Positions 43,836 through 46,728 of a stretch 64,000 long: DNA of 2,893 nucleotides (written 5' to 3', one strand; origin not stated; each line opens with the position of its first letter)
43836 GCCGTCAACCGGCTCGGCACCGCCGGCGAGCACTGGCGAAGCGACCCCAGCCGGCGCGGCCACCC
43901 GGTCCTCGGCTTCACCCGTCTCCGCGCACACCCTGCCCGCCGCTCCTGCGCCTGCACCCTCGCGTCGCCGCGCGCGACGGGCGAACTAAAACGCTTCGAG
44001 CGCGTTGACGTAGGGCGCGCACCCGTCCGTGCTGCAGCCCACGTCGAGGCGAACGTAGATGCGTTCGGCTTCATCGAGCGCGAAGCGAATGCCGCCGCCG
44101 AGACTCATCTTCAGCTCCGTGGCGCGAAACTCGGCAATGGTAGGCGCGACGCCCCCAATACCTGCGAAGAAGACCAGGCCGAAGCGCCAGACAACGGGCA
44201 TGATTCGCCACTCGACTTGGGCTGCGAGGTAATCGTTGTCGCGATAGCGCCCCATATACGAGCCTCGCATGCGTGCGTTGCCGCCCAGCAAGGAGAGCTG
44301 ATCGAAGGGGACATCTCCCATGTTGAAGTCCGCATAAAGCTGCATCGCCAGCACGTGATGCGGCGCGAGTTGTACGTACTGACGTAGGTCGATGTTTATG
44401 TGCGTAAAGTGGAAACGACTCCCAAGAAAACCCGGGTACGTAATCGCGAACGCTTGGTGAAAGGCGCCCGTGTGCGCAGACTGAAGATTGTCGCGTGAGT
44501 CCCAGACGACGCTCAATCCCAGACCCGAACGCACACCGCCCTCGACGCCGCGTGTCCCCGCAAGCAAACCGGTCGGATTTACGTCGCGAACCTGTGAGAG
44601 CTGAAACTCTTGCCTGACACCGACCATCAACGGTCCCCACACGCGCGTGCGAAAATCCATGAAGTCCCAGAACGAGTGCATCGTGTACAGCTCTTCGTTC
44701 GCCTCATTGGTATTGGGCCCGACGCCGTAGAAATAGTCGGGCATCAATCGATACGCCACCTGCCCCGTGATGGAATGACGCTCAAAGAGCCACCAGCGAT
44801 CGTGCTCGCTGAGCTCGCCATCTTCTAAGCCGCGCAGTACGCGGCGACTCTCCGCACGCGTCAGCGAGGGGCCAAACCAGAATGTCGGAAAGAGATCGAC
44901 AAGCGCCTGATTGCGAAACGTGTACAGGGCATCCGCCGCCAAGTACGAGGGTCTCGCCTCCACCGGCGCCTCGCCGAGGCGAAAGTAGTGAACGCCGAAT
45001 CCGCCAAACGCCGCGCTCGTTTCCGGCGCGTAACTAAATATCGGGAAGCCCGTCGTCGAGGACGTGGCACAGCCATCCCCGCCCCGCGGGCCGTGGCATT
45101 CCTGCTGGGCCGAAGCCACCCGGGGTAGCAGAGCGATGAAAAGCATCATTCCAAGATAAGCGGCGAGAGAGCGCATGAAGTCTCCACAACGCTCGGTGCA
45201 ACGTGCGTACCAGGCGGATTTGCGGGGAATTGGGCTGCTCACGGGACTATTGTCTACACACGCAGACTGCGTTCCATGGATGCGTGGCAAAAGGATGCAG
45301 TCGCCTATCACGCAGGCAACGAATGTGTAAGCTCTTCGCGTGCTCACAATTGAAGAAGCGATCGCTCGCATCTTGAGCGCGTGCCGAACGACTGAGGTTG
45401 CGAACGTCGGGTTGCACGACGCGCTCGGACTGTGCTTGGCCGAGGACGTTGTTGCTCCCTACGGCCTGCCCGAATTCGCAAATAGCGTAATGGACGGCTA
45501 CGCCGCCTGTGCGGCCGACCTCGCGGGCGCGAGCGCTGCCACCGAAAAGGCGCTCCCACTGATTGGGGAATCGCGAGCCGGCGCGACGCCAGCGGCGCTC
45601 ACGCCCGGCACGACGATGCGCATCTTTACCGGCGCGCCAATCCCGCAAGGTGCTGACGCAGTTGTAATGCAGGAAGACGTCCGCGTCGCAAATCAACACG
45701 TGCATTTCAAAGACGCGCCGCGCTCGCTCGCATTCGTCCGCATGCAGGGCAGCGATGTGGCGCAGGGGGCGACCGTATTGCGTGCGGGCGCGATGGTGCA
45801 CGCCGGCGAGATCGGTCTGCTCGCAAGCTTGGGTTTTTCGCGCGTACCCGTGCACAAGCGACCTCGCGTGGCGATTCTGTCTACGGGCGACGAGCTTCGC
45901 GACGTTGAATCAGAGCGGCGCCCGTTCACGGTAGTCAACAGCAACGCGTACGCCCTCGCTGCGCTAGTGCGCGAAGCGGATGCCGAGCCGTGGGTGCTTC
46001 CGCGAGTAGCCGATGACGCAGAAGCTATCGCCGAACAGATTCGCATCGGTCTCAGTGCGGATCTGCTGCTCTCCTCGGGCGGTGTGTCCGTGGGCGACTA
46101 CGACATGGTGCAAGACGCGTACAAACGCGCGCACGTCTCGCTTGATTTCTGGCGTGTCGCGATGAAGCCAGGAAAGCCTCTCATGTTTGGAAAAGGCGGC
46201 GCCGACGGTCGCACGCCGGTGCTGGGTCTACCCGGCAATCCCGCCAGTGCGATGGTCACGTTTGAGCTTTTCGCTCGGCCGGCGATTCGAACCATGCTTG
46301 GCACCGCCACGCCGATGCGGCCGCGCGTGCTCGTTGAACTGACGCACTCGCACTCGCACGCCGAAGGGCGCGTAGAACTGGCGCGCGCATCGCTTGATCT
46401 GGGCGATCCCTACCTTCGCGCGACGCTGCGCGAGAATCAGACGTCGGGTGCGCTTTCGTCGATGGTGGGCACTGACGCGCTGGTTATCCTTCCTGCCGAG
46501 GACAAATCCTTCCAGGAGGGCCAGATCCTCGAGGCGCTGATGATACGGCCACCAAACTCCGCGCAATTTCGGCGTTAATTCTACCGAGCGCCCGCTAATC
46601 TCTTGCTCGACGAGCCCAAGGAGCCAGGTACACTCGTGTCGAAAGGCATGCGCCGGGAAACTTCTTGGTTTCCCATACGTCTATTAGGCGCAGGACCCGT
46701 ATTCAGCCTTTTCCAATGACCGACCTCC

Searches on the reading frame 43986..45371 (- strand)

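Call 7: search_protein_families(library=pfam, proteins=[window:43986-45371:-], max_evalue=0.01)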
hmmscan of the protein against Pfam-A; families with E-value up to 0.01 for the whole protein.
window:43986-45371:- (461 aa): 1 family
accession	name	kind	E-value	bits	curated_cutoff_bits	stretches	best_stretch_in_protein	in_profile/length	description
PF01103.29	Omp85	-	1.4e-07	31.8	24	1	282-431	115-292/325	Omp85 superfamily domain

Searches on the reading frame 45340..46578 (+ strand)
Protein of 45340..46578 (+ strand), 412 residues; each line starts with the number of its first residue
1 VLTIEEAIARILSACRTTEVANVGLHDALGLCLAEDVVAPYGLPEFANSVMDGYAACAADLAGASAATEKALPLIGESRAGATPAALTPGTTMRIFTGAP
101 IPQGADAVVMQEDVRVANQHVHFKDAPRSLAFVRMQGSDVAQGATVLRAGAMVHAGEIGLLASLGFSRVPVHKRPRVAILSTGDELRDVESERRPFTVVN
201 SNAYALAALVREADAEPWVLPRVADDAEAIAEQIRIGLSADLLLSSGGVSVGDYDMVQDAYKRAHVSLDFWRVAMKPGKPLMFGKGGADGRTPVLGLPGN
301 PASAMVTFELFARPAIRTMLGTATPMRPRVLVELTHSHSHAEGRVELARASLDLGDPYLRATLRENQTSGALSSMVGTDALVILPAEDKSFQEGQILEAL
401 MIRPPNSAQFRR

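Call 7: search_protein_families(library=pfam, proteins=[window:45340-46578:+], max_evalue=0.01)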
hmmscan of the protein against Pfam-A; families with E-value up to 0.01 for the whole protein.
window:45340-46578:+ (412 aa): 3 families
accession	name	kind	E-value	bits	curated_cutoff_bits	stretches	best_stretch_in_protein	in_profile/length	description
PF03453.22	MoeA_N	-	3.5e-43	147.5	30.8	1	3-165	2-160/160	MoeA N-terminal region (domain I and II)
PF00994.29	MoCF_biosynth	-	1.4e-29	103.1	26.6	1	178-317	1-143/144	Probable molybdopterin binding domain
PF03454.20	MoeA_C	-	3.5e-09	37.2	22.1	1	336-399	6-69/72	MoeA C-terminal region (domain IV)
